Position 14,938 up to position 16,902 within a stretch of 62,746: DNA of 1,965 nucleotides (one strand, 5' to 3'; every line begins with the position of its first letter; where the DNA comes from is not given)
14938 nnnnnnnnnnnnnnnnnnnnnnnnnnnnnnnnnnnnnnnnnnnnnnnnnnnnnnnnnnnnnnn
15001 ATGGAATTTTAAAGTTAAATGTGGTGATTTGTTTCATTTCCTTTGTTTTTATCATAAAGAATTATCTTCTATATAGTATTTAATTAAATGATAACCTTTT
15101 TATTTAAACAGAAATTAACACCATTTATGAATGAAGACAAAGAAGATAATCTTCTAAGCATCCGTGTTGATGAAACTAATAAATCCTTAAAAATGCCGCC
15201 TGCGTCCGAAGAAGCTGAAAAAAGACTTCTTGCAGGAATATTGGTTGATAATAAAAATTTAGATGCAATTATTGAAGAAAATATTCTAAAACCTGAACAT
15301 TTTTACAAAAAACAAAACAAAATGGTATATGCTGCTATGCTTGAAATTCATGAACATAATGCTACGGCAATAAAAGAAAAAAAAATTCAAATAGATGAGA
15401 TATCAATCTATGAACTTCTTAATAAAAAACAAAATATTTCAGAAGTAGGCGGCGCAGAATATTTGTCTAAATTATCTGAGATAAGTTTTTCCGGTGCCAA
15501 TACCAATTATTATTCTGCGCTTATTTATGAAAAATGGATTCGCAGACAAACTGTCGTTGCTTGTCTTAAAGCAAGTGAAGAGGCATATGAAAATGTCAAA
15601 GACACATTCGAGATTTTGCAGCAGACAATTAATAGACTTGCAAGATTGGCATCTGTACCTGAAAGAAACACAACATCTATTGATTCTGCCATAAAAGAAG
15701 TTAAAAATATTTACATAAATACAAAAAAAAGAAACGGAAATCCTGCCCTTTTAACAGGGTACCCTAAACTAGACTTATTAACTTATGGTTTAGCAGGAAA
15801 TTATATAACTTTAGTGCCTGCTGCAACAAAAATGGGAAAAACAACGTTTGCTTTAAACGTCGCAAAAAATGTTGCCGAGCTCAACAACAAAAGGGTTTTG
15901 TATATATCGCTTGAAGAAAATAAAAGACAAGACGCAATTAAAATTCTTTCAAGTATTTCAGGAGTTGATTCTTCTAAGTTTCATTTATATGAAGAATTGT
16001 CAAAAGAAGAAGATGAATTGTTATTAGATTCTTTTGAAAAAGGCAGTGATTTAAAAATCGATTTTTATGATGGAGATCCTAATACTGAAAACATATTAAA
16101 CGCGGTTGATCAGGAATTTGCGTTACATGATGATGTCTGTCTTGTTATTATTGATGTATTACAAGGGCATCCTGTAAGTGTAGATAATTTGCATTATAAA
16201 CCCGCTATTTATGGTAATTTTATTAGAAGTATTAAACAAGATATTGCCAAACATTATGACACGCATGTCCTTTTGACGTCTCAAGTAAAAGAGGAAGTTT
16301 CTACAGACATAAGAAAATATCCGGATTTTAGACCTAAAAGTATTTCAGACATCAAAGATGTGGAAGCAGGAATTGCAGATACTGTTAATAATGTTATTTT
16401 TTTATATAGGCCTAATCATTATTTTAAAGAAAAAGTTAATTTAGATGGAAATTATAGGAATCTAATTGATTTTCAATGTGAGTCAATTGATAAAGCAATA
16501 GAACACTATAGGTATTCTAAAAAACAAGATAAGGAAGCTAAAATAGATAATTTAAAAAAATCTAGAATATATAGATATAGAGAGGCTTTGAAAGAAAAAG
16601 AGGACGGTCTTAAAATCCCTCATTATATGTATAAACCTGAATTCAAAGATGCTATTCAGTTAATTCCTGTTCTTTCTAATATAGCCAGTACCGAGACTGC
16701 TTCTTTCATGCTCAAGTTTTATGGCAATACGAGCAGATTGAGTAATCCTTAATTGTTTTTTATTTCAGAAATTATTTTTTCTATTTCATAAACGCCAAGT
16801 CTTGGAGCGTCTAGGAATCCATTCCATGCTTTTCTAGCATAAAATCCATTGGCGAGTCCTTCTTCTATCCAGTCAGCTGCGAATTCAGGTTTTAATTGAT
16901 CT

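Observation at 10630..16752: Bacterial replisome-derived cassette in an archaeon: dead DnaG, double nuclease and divergent DnaB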

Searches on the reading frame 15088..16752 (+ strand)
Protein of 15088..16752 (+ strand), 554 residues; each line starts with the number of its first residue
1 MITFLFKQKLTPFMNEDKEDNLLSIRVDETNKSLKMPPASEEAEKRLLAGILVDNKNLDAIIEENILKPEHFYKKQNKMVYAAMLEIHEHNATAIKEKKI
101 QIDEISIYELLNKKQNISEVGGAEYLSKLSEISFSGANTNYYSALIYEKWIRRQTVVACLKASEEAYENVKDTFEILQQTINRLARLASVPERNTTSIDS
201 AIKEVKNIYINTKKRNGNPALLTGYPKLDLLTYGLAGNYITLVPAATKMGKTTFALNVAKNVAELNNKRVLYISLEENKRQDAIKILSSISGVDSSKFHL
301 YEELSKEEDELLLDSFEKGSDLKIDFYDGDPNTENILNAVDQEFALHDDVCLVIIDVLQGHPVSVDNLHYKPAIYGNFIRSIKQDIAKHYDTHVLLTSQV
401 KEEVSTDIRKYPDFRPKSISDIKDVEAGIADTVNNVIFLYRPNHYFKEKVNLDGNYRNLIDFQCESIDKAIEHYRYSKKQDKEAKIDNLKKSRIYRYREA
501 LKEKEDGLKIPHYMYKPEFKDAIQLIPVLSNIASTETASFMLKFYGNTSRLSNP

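Call 3: search_protein_families(library=pfam, proteins=[window:15088-16752:+], max_evalue=0.1)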
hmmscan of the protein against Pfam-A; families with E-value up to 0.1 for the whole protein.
window:15088-16752:+ (554 aa): 5 families
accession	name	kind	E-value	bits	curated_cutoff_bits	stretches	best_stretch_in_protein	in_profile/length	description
PF03796.21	DnaB_C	-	1.3e-23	84.1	27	1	221-448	2-220/255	DnaB-like helicase C terminal domain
PF00772.26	DnaB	-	1.1e-19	70.8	23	1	37-148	2-103/103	DnaB-like helicase N terminal domain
PF06745.19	ATPase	-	2.1e-07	31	26.6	1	223-403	3-167/231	KaiC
PF13481.12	AAA_25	-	2.2e-06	27.9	27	1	227-400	21-190/195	AAA domain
PF13173.12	AAA_14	-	0.02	15.3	27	1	248-285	12-47/129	AAA domain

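Call 4: search_protein_families(library=phrogs, proteins=[window:15088-16752:+], max_evalue=0.1)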
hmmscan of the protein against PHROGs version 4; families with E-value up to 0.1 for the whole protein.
window:15088-16752:+ (554 aa): 10 families
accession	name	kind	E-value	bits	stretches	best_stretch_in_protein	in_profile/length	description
phrog_19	-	DNA, RNA and nucleotide metabolism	4.3e-45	155.7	1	30-497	150-581/621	DnaB-like replicative helicase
phrog_239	-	DNA, RNA and nucleotide metabolism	2.7e-18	67.3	1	203-443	321-557/801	DNA primase/helicase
phrog_243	-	DNA, RNA and nucleotide metabolism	1.9e-15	57.6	1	208-448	6-231/273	DnaB-like replicative helicase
phrog_97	-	other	7.5e-06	26.4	1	198-308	20-136/506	UvsX-like recombinase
phrog_6891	-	other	0.00026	21.7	1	248-279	52-81/310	ATPase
phrog_6357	-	unknown function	0.0003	21.1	1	235-279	28-73/321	-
phrog_20000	-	unknown function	0.00031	21.8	1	32-88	20-74/132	-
phrog_23150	-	unknown function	0.017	15.7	1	135-260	87-216/217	-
phrog_29678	-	unknown function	0.02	15.6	0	247-316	92-161/267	-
phrog_1002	-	tail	0.035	15.3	0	164-209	23-70/81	tail fiber chaperone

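Call 5: search_protein_families(library=padloc, proteins=[window:15088-16752:+], max_evalue=0.1)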
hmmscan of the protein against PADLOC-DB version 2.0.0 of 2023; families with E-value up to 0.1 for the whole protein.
window:15088-16752:+ (554 aa): 1 family
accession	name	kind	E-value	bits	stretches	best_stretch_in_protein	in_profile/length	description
PDLC04140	mad8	-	0.00094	16.8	1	231-300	20-70/314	mads_8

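Call 6: search_protein_families(library=ncbifam, proteins=[window:15088-16752:+], max_evalue=0.1)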
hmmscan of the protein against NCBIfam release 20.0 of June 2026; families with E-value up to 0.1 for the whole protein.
window:15088-16752:+ (554 aa): 19 families
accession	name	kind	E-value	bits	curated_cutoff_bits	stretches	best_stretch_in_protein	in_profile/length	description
TIGR03600.1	phage_DnaB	exception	7e-48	163.6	498.65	1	40-448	1-395/421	phage replicative helicase, DnaB family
NF004384.0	PRK05748.1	equivalog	4.4e-47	160.7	525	1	31-451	4-409/452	replicative DNA helicase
TIGR00665.1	DnaB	equivalog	5e-47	160.7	385.25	1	37-448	2-397/435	replicative DNA helicase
NF005852.0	PRK07773.1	equivalog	6.7e-43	147.1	780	1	30-412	14-388/886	replicative DNA helicase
NF004109.0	PRK05595.1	equivalog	2.1e-36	125.5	737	1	33-449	4-403/444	replicative DNA helicase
NF006443.0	PRK08760.1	equivalog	6.7e-36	123.6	741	1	25-450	21-432/476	replicative DNA helicase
NF005945.0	PRK08006.1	equivalog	5e-35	121.2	898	1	27-454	17-432/471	replicative DNA helicase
NF005369.0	PRK06904.1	equivalog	1.5e-33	116.3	809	1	28-449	16-428/474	replicative DNA helicase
NF006458.0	PRK08840.1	equivalog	3.8e-33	114.9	884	1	27-454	10-425/464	replicative DNA helicase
NF040583.1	dnaB_SPI-7_type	exception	2.8e-31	109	655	1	38-447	2-397/434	SPI-7-type island replicative DNA helicase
NF006606.0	PRK09165.1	equivalog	2.1e-30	105.8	540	1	25-449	9-435/497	replicative DNA helicase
NF005424.0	PRK07004.1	equivalog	2.2e-30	105.6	834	1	28-448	6-415/460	replicative DNA helicase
NF005240.0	PRK06749.1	subfamily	1.9e-23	83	686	1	42-451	7-394/428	replicative DNA helicase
NF006306.0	PRK08506.1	equivalog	2.9e-23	82.3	596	1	42-447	8-392/472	replicative DNA helicase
NF004967.0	PRK06321.1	equivalog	1.9e-19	69.9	751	1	29-445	8-427/472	replicative DNA helicase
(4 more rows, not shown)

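Call 15: find_homologous_proteins(query=window:15088-16752:+, max_evalue=0.001)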
Query window:15088-16752:+ (554 aa): 71 proteins with E <= 0.001 among 8000 candidates.
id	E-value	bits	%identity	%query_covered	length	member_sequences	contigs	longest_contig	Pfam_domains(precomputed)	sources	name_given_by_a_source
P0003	0.0e+0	1184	100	98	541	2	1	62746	PF06745.20,PF03796.22,PF00772.27,PF13481.13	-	-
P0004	4.1e-28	116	24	76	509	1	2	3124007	PF03796.22,PF00772.27,PF13481.13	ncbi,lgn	-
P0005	6.5e-27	112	29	78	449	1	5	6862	PF06745.20,PF03796.22,PF00772.27,PF13481.13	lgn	-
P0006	1.1e-24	105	28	74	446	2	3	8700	PF03796.22,PF00772.27,PF13481.13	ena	-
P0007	2.1e-24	104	30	74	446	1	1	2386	PF06745.20,PF03796.22,PF00772.27,PF13481.13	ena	-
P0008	9.3e-24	102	30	74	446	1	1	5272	PF06745.20,PF03796.22,PF00772.27,PF13481.13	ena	-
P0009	1.6e-23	101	27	74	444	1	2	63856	PF06745.20,PF03796.22,PF00772.27,PF13481.13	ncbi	-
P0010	2.1e-23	101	27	74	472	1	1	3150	PF06745.20,PF03796.22,PF00772.27,PF13481.13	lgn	-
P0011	2.2e-23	101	29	74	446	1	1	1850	PF06745.20,PF03796.22,PF00772.27,PF13481.13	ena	-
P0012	5.2e-23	100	30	74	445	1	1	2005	PF06745.20,PF03796.22,PF00772.27,PF13481.13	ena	-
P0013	8.9e-23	99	29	75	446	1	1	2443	PF06745.20,PF03796.22,PF00772.27,PF13481.13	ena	-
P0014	1.1e-22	99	30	74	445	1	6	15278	PF06745.20,PF03796.22,PF00772.27,PF13481.13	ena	-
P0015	1.2e-22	98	27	74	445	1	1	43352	PF06745.20,PF03796.22,PF00772.27,PF13481.13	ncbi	-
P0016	1.6e-22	98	29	74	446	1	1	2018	PF06745.20,PF03796.22,PF00772.27,PF13481.13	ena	-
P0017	1.7e-22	98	30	74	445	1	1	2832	PF06745.20,PF03796.22,PF00772.27,PF13481.13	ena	-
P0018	1.9e-22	98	30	74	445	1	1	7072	PF06745.20,PF03796.22,PF00772.27,PF13481.13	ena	-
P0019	1.9e-22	98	29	74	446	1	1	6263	PF06745.20,PF03796.22,PF00772.27,PF13481.13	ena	-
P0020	2.0e-22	98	29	74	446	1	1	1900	PF06745.20,PF03796.22,PF00772.27,PF13481.13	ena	-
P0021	3.2e-22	97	29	74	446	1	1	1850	PF06745.20,PF03796.22,PF00772.27,PF13481.13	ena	-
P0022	4.7e-22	96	29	74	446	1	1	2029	PF06745.20,PF03796.22,PF00772.27,PF13481.13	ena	-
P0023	5.1e-22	96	27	75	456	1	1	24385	PF03796.22,PF00772.27,PF13481.13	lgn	-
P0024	5.6e-22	96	28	74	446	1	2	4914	PF06745.20,PF03796.22,PF00772.27,PF13481.13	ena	-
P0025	2.3e-21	94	27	75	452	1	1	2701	PF06745.20,PF03796.22,PF00772.27,PF13481.13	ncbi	-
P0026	2.7e-21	94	25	77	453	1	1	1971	PF03796.22,PF00772.27,PF13481.13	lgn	-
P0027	4.9e-21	93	26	75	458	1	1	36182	PF03796.22,PF00772.27,PF13481.13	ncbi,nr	ncbi:MAG: replicative DNA helicase [Chloroflexi bacterium RBG_16_68_14]|nr:MAG: replicative DNA heli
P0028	7.9e-21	92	28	74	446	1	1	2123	PF03796.22,PF00772.27,PF13481.13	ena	-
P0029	5.0e-20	90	27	74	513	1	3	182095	PF03796.22,PF00772.27,PF13481.13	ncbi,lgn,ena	-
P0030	9.8e-20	89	25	74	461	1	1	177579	PF03796.22,PF00772.27,PF13481.13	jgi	jgi:replicative DNA helicase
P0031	2.5e-19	87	26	74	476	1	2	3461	PF03796.22,PF00772.27,PF13481.13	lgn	-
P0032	3.4e-19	87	28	40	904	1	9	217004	PF03796.22,PF14528.12,PF00772.27,PF13481.13,PF14890.12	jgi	jgi:replicative DNA helicase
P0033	6.6e-19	86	26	73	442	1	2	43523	PF06745.20,PF07088.17,PF03796.22,PF00772.27,PF13481.13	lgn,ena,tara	tara:strand:+ start:16798 stop:18126 length:1329 start_codon:yes stop_codon:yes gene_type:complete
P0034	1.5e-18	85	25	74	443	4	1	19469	PF06745.20,PF03796.22,PF00772.27,PF13481.13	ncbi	-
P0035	3.1e-18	84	25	74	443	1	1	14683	PF06745.20,PF03796.22,PF00772.27,PF13481.13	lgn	-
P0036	1.4e-17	82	27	78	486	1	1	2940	PF06745.20,PF03796.22,PF00772.27,PF13481.13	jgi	jgi:replicative DNA helicase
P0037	1.7e-17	81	27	74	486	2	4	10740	PF03796.22,PF00772.27,PF13481.13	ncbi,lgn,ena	-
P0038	2.4e-17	81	25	75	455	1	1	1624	PF03796.22,PF00772.27,PF13481.13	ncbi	-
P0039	1.4e-16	78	27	76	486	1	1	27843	PF03796.22,PF00772.27,PF13481.13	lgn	-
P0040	8.4e-16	76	25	71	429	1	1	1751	PF03796.22,PF00772.27,PF13481.13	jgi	jgi:replicative DNA helicase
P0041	1.2e-15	75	25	75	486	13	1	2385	PF03796.22,PF00772.27,PF13481.13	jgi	jgi:replicative DNA helicase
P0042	1.5e-15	75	27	69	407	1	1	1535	PF06745.20,PF07088.17,PF03796.22,PF00772.27,PF13481.13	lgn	-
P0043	5.2e-15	73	27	76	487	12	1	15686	PF03796.22,PF00772.27,PF13481.13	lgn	-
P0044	6.6e-15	73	27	77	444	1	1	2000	PF03796.22,PF00772.27,PF13481.13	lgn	-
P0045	5.4e-14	70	28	64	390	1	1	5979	PF06745.20,PF07088.17,PF03796.22,PF00772.27,PF13481.13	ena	-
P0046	5.6e-14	70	26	76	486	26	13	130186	PF03796.22,PF00772.27,PF13481.13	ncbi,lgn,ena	-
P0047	1.0e-13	69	25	75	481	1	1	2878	PF03796.22,PF00772.27,PF13481.13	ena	-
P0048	1.6e-13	68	25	75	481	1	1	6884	PF03796.22,PF00772.27,PF13481.13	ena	-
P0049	1.7e-13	68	25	75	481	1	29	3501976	PF03796.22,PF00772.27,PF13481.13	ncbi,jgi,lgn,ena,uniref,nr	ncbi:replicative DNA helicase [Acinetobacter ursingii]|uniref:replicative DNA helicase n=1 Tax=Acine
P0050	2.1e-13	68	25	75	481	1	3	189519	PF03796.22,PF00772.27,PF13481.13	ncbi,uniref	ncbi:replicative DNA helicase [Acinetobacter ursingii]|uniref:replicative DNA helicase n=1 Tax=Acine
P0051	2.3e-13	68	25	75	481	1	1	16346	PF03796.22,PF00772.27,PF13481.13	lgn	-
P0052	2.8e-13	67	30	47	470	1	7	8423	PF06745.20,PF03796.22,PF00772.27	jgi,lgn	jgi:replicative DNA helicase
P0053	1.3e-12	65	24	75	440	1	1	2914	PF03796.22,PF00772.27,PF13481.13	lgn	-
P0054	2.9e-12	64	25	75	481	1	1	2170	PF03796.22,PF00772.27,PF13481.13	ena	-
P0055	1.6e-11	62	22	73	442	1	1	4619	PF03796.22,PF00772.27,PF13481.13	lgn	-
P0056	1.2e-10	59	26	71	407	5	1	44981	PF03796.22,PF00772.27,PF13481.13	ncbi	-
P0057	1.5e-10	58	32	38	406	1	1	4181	PF06745.20,PF03796.22,PF00772.27,PF02702.24,PF13481.13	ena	-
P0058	6.6e-10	56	24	74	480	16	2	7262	PF03796.22,PF00772.27,PF13481.13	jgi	jgi:replicative DNA helicase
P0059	3.4e-9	54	23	75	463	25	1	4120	PF06745.20,PF03796.22,PF00772.27,PF13481.13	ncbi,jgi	jgi:replicative DNA helicase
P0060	4.0e-9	54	25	71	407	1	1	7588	PF03796.22,PF00772.27,PF13481.13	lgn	-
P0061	7.4e-9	53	25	73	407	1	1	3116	PF06745.20,PF03796.22,PF13481.13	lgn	-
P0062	1.1e-8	52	23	73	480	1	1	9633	PF03796.22,PF20307.5,PF00772.27,PF13481.13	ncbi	-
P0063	1.2e-8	52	27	49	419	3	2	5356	PF06745.20,PF03796.22,PF13481.13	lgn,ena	-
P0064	6.5e-8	50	25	72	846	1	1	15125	PF08275.18,PF13155.13,PF03796.22,PF01807.26,PF13662.13,PF00772.27,PF13481.13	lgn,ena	-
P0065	1.3e-7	49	25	65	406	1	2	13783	PF06745.20,PF03796.22,PF00772.27,PF13481.13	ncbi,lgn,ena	-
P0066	1.5e-7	49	27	63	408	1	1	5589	PF06745.20,PF03796.22,PF00772.27,PF13481.13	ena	-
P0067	2.2e-7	48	28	63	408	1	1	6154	PF06745.20,PF03796.22,PF00772.27,PF13481.13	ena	-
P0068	5.3e-7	47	27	63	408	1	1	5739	PF06745.20,PF03796.22,PF00772.27,PF13481.13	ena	-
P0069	7.0e-7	46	27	68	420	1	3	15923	PF06745.20,PF03796.22,PF00772.27,PF13481.13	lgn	-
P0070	3.1e-6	44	29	47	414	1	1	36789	PF06745.20,PF03796.22,PF00772.27,PF13481.13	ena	-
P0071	5.7e-6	43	28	47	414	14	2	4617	PF06745.20,PF03796.22,PF00772.27,PF13481.13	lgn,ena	-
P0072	3.6e-5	41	22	73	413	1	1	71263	PF06745.20,PF03796.22,PF13481.13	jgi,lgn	-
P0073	6.9e-5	40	24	71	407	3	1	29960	PF06745.20,PF03796.22,PF00772.27,PF13481.13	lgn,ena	-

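Call 25: find_related_loci(query=window:15088-16752:+, collection=viral_contigs, flank=8000)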
Query window:15088-16752:+ (554 aa) in viral_contigs; peptide patterns used: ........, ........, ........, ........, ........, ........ (x = any residue, [..] = any of these).
9 stretches matched a pattern, but none encodes a relative of the query by tblastn (E <= 1e-3).

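Call 31: find_encoding_contigs(protein=P0009, flank=6000, max_places=2)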
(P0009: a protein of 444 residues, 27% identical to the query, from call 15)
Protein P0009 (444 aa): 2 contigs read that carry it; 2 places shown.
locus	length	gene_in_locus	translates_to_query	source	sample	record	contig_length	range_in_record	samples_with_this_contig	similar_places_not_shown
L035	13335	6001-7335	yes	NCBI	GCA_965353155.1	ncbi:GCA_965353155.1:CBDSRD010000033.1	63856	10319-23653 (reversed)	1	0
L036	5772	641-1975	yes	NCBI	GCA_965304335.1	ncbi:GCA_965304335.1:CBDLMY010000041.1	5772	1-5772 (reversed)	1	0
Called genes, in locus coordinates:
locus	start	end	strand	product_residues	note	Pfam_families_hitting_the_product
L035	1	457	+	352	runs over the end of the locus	PF02518:HATPase_c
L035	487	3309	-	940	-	PF00005:ABC_tran (faint), PF02463:SMC_N (faint), PF13191:AAA_16 (faint), PF13555:AAA_29 (faint), PF20703:nSTAND1 (faint), PF17760:UvrA_inter, PF17755:UvrA_DNA-bind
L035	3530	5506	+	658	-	PF24898:GGDEF_GdpP, PF01368:DHH, PF02272:DHHA1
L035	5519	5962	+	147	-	PF01281:Ribosomal_L9_N, PF03948:Ribosomal_L9_C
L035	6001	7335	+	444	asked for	PF00772:DnaB, PF13481:AAA_25, PF03796:DnaB_C, PF06745:ATPase (weak)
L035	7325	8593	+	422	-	PF01171:ATP_bind_3, PF09179:TilS, PF11734:TilS_C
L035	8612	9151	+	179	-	PF00156:Pribosyltran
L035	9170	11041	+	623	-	PF06480:FtsH_ext (weak), PF00004:AAA, PF17862:AAA_lid_3, PF01434:Peptidase_M41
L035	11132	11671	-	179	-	PF00210:Ferritin (faint), PF02915:Rubrerythrin, PF21349:RUBY_RBDX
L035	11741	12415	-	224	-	PF03006:HlyIII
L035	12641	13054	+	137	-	PF00571:CBS (weak)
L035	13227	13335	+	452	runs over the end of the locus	PF01225:Mur_ligase, PF08245:Mur_ligase_M, PF02875:Mur_ligase_C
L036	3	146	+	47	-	?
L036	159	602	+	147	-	PF01281:Ribosomal_L9_N, PF03948:Ribosomal_L9_C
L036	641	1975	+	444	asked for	PF00772:DnaB, PF13481:AAA_25, PF03796:DnaB_C, PF06745:ATPase (weak)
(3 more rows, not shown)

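Call 32: find_encoding_contigs(protein=P0005, flank=6000, max_places=2)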
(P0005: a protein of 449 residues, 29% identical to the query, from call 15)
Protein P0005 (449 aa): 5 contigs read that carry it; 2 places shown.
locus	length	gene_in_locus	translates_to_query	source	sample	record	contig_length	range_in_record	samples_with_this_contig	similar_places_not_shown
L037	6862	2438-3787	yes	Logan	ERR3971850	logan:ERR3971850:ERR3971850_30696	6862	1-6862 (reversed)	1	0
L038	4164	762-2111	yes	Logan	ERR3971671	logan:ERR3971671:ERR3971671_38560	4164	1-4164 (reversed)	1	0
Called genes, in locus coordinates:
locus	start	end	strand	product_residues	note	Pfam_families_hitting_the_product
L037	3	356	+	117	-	?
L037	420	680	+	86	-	PF01084:Ribosomal_S18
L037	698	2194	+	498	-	PF09991:DUF2232, PF01281:Ribosomal_L9_N, PF03948:Ribosomal_L9_C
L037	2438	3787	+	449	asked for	PF00772:DnaB, PF13481:AAA_25, PF03796:DnaB_C, PF06745:ATPase (faint)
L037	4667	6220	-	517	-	-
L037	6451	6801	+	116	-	PF20586:DUF6788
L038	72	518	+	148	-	PF01281:Ribosomal_L9_N, PF03948:Ribosomal_L9_C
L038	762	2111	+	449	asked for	PF00772:DnaB, PF13481:AAA_25, PF03796:DnaB_C, PF06745:ATPase (faint)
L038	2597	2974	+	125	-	-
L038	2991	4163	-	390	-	?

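Call 33: find_encoding_contigs(protein=P0004, flank=6000, max_places=2)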
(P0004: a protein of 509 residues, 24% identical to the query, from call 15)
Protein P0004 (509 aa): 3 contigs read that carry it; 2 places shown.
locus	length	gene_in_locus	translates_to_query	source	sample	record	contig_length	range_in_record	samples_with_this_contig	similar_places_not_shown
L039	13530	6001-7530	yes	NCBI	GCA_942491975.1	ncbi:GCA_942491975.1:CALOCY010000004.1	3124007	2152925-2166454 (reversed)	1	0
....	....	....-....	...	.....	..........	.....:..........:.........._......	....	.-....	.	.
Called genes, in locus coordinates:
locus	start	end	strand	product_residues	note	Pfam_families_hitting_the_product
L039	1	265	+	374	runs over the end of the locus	PF13506:Glyco_transf_21 (weak), PF00535:Glycos_transf_2, PF10111:Glyco_tranf_2_2 (weak), PF13641:Glyco_tranf_2_3 (weak)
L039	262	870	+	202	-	PF07638:Sigma70_ECF (weak), PF04542:Sigma70_r2, PF08281:Sigma70_r4_2, PF04545:Sigma70_r4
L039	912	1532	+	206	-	PF02527:GidB, PF13847:Methyltransf_31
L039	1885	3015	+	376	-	PF04055:Radical_SAM, PF19288:CofH_C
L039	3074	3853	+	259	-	PF03793:PASTA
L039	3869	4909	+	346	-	PF01479:S4, PF00849:PseudoU_synth_2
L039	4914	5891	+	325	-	PF01820:Dala_Dala_lig_N, PF02222:ATP-grasp, PF02655:ATP-grasp_3, PF02786:CPSase_L_D2 (faint), PF07478:Dala_Dala_lig_C, PF13535:ATP-grasp_4 (weak)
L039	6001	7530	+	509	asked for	PF00772:DnaB, PF13481:AAA_25, PF03796:DnaB_C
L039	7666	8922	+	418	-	-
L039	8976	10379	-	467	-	PF14322:SusD-like_3, PF07980:SusD_RagB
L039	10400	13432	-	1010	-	PF13620:CarboxypepD_reg, PF13715:CarbopepD_reg_2, PF07715:Plug, PF00593:TonB_dep_Rec_b-barrel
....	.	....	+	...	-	?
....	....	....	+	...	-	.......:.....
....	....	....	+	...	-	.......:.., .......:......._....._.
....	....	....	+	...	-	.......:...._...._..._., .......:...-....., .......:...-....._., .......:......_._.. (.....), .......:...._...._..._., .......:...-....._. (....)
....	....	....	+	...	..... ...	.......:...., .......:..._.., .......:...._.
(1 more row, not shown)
